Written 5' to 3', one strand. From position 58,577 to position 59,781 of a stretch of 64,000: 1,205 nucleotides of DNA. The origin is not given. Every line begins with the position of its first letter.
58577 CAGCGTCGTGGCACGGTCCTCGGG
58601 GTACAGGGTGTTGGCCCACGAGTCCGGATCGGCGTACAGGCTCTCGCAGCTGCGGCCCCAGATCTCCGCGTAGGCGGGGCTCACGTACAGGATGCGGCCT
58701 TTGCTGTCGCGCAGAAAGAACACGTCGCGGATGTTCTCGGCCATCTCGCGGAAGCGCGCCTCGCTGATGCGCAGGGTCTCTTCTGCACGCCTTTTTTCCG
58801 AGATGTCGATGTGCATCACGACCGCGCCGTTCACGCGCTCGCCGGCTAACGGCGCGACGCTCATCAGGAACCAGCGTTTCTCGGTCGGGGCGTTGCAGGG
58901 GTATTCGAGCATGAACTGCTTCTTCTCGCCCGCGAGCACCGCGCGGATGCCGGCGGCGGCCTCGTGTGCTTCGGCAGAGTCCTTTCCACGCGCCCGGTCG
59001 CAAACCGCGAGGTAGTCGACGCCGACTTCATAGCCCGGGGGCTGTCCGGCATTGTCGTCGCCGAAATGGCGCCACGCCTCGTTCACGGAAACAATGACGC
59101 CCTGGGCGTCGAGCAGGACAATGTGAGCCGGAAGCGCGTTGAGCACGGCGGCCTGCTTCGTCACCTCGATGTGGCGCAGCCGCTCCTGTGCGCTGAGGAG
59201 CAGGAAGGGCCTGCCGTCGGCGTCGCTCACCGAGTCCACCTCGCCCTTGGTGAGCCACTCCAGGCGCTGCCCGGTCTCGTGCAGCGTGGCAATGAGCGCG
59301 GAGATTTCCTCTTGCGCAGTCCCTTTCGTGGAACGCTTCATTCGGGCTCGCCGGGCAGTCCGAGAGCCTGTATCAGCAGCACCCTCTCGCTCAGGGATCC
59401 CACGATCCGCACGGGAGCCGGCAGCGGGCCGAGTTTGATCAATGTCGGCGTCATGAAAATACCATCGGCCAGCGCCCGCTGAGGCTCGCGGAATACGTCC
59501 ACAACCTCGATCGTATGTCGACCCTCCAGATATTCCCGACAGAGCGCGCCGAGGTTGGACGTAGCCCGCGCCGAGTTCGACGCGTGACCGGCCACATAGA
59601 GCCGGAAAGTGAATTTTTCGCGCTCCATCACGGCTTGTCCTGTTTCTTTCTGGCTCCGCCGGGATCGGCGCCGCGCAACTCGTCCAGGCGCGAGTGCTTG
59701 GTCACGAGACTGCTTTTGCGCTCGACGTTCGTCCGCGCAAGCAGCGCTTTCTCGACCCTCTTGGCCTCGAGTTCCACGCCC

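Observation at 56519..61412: KaiC-KaiB wired directly to a c-di-GMP phosphodiesterase (no kaiA in the window): candidate undescribed timer or switch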

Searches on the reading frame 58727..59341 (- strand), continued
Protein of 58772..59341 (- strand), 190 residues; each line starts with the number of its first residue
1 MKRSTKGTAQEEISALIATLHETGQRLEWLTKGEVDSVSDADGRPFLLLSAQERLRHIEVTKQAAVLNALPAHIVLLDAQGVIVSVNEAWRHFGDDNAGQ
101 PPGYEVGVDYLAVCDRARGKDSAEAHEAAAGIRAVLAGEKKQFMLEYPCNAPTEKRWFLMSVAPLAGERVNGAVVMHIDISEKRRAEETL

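Call 61: search_solved_structures(query=A2, max_evalue=1, show_alignments=3)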
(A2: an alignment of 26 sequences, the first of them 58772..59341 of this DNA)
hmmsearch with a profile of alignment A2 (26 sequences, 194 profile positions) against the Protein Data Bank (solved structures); distinct sequences matched with E-value up to 1: 8.
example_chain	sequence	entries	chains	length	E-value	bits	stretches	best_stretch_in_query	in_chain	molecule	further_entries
4ow4_A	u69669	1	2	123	0.075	15.6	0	24-57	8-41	Beta-terfoil designed by folding nucleus symmetric expansion (""Phifoil"")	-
2iou_A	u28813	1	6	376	0.56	12.7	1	82-124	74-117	Major Tropism Determinant P1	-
1yu1_A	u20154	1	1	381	0.56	12.7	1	82-124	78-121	Major Tropism Determinant (Mtd-P3c)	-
1yu2_A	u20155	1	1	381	0.56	12.7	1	82-124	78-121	Major Tropism Determinant (Mtd-M1)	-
1yu4_A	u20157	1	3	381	0.56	12.7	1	82-124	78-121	Major Tropism Determinant (Mtd-U1)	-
1yu3_A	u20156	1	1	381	0.56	12.7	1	82-124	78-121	Major Tropism Determinant (Mtd-I1)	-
1yu0_A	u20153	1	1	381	0.56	12.7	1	82-124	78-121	Major Tropism Determinant (Mtd-P1)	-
2lu7_A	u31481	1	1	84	0.87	12.1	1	131-166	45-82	Obscurin-like protein 1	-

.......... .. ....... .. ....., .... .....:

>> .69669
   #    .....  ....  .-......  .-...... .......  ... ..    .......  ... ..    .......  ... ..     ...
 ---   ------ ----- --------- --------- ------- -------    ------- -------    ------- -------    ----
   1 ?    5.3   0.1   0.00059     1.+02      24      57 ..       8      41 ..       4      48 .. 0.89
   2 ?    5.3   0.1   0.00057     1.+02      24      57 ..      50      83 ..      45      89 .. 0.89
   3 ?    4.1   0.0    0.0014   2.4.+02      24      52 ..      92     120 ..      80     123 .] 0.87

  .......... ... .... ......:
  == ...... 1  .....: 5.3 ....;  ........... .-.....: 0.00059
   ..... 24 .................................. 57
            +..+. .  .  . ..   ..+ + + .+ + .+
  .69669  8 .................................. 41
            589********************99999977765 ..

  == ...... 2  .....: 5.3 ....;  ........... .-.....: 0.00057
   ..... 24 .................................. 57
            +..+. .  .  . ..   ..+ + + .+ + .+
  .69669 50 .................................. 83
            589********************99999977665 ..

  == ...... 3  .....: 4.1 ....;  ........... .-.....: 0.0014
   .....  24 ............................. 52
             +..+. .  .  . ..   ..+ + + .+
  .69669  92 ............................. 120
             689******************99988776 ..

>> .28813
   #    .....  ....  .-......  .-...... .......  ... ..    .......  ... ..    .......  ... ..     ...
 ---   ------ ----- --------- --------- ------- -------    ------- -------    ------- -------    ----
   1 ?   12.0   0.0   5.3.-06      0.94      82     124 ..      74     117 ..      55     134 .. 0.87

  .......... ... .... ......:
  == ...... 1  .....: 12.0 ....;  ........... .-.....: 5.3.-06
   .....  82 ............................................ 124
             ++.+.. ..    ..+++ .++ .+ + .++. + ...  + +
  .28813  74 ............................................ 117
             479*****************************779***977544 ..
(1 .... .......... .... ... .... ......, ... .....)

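Call 75: predict_structure(alignment_id=A5)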
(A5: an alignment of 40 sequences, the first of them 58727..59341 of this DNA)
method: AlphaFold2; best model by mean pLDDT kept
length: 205 residues; sequences in the alignment: 40
mean_pLDDT: 86.8   pTM: 0.72
mean pLDDT of the five models: 86.8, 85.5, 84.9, 83.2, 83.1
residues with pLDDT >= 90: 112; 70-90: 68; 50-70: 21; < 50: 4
segments of 3 or more residues with pLDDT < 50: 1-4
pLDDT, mean of each block of 10 residues (from residue 1): 55 74 74 70 82 83 88 95 95 83 83 95 96 96 95 92 83 95 97 98 95
secondary structure, 60 per line:
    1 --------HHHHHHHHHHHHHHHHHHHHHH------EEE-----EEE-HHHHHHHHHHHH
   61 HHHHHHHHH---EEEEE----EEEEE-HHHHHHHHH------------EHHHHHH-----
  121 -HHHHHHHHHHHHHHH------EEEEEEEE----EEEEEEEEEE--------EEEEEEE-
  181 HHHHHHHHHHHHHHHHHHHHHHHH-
elements in order: H9-30 E37-39 E45-47 H49-69 E73-77 E82-86 H88-96 H110-115 H122-136 E143-150 E155-164 E173-179 H181-204

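Call 78: fold_search(model_id=the predicted structure, library=pdb)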
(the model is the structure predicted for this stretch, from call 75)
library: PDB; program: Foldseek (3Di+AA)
matches with E <= 10: 967; with E <= 0.001: 222
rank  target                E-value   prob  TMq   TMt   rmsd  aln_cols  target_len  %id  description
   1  3lyx_B                2.6e-06  1.00  0.41  0.65   4.3       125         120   16  Crystal structure of the PAS domain of the protein CPS_1291 from Colwellia psychrerythraea. Northeast Structural Genom (released 2010-04-07)
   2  3k3c_A                6.3e-06  1.00  0.48  0.61   3.9       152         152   20  The N-terminal PAS domain crystal structure of Rv1364c from Mycobacterium tuberculosis at 1.62 (released 2010-09-29)
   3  9a5d_A                6.3e-06  1.00  0.48  0.19  13.3       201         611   15  Integrative model of WALK-YYCH by crosslinking MS and deep learning (released 2024-09-18)
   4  3lyx_A                7.1e-06  1.00  0.41  0.65   4.5       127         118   16  Crystal structure of the PAS domain of the protein CPS_1291 from Colwellia psychrerythraea. Northeast Structural Genom (released 2010-04-07)
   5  9qq6_A                7.5e-06  1.00  0.46  0.21   4.2       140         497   18  Structure of the Azotobacter vinelandii NifL-NifA complex (released 2025-06-18)
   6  2ykf                  8.5e-06  1.00  0.42  0.34   3.5       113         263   22  Sensor region of a sensor histidine kinase (released 2012-06-06)
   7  7dwm_A                8.5e-06  1.00  0.47  0.44   4.5       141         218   18  Crystal structure of the phage VqmA-DPO complex (released 2021-05-05)
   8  2d02                  8.5e-06  1.00  0.39  0.59   4.4       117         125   22  R52Q Mutant of Photoactive Yellow Protein, P65 Form (released 2006-04-04)
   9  7a6p_A                9.5e-06  1.00  0.48  0.63   4.5       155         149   16  Structural determinants underlying the adduct lifetime in a short LOV protein PpSB2-LOV (released 2021-03-10)
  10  6zj8_E                1.1e-05  1.00  0.42  0.62   6.4       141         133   16  Structure of the PAS domain from Bordetella pertussis BvgS (released 2020-11-11)
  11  8js5_G                1.1e-05  1.00  0.48  0.41   5.1       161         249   11  Dimeric PAS domains of oxygen sensor FixL with ferric unliganded heme (released 2024-06-26)
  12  5hww_A                1.4e-05  1.00  0.45  0.68   3.3       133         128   16  Crystal structure of PAS1 complexed with 1,2,4-TMB (released 2016-03-02)
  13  6zj8_G                1.4e-05  1.00  0.45  0.63   5.5       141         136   16  Structure of the PAS domain from Bordetella pertussis BvgS (released 2020-11-11)
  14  3vol                  1.5e-05  1.00  0.46  0.64   3.8       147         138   20  X-ray Crystal Structure of PAS-HAMP Aer2 in the CN-bound Form (released 2012-05-23)
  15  9vf7_C                1.5e-05  1.00  0.44  0.62   4.4       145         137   17  Structure of Meiothermus ruber Mrub_1259 LOV domain with N- and C-terminal alpha helices (MrLOVe) (released 2025-06-25)
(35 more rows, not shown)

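Call 93: search_protein_representatives(alignment_id=A5)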
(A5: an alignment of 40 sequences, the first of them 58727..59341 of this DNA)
Query: 40 sequences, 305 profile positions. Proteins with E-value up to 0.001 (for the whole library): 163243; up to 1e-10: 52090; up to 1e-30: 10616. The best 150 are listed.
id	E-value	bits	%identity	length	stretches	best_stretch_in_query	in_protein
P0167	7.8e-131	452.5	-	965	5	51-200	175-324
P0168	3.3e-127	440.5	-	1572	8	52-241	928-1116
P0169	2.2e-117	408.3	-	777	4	19-262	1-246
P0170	2.3e-115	401.6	-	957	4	1-202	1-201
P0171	9.5e-114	396.4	-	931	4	1-254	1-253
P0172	4.7e-113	394.1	-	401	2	4-252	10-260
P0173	6.5e-112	390.3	-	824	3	1-253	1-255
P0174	9.7e-112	389.7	-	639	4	2-268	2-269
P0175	4.1e-111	387.7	-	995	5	11-268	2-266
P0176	2.5e-110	385.1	-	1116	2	1-239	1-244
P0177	5.1e-110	384.1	-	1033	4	5-268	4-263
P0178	5.7e-110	384.0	-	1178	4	1-207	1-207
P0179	7.8e-110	383.5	-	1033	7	1-205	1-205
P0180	8.4e-110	383.4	-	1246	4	4-194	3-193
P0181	4.3e-108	377.8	-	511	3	12-262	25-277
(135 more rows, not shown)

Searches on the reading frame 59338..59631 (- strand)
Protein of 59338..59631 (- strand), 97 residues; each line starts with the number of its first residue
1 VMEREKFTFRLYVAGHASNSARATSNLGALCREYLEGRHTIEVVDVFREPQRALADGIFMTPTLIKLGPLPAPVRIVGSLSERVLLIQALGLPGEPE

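Call 4: search_protein_families(library=pfam, proteins=[window:59338-59631:-], max_evalue=0.01)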
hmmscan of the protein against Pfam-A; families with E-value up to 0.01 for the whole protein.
window:59338-59631:- (97 aa): 1 family
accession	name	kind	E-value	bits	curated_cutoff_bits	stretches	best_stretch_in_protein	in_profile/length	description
PF07689.18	KaiB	-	7.5e-18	64.5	27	1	10-86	1-76/82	KaiB domain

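Call 6: search_protein_families(library=ncbifam, proteins=[window:59338-59631:-], max_evalue=0.001)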
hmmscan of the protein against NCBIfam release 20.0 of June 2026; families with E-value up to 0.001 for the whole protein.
window:59338-59631:- (97 aa): 2 families
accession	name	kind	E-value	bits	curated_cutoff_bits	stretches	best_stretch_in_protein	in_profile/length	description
NF006798.0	PRK09301.1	equivalog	1.8e-16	60.1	110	1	2-87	2-86/105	circadian clock protein KaiB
TIGR02654.1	circ_KaiB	equivalog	2.7e-15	56.2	145.3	1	5-84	2-80/87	circadian clock protein KaiB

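Call 29: search_solved_structures(query=window:59338-59628:-, max_evalue=0.001, show_alignments=2)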
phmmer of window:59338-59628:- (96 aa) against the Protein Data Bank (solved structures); distinct sequences matched with E-value up to 0.001: 12.
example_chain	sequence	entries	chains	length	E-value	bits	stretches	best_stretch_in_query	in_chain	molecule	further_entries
4kso_C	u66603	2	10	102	1.8e-14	57.1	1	3-89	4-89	Circadian clock protein KaiB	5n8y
1r5p_A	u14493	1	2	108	3.4e-14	56.2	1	3-89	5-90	circadian oscillation regulator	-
5jwo_B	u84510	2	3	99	3.7e-14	56.1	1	5-92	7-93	Circadian clock protein KaiB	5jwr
2qke_A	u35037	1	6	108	4.3e-14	55.9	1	3-89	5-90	Circadian clock protein kaiB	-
5jyt_A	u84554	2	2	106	4.6e-14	55.8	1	5-92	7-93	Circadian clock protein KaiB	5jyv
5jwq_B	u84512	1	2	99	5.4e-14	55.6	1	5-92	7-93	Circadian clock protein KaiB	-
1wwj_A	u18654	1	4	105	1.1e-13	54.7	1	4-89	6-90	Circadian clock protein kaiB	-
1vgl_A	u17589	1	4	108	3.1e-13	53.2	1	3-89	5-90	Circadian clock protein kaiB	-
8fwj_M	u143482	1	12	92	7.6e-12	48.7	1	9-86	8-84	Circadian clock protein KaiB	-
8ubh_A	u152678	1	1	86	4.5e-10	43.1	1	6-86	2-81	Circadian oscillation regulator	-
4kun_A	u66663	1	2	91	1.1e-08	38.6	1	7-90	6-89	Hypothetical protein Lpp1115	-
4db8_A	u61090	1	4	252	0.00053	23.6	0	42-85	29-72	Armadillo-repeat Protein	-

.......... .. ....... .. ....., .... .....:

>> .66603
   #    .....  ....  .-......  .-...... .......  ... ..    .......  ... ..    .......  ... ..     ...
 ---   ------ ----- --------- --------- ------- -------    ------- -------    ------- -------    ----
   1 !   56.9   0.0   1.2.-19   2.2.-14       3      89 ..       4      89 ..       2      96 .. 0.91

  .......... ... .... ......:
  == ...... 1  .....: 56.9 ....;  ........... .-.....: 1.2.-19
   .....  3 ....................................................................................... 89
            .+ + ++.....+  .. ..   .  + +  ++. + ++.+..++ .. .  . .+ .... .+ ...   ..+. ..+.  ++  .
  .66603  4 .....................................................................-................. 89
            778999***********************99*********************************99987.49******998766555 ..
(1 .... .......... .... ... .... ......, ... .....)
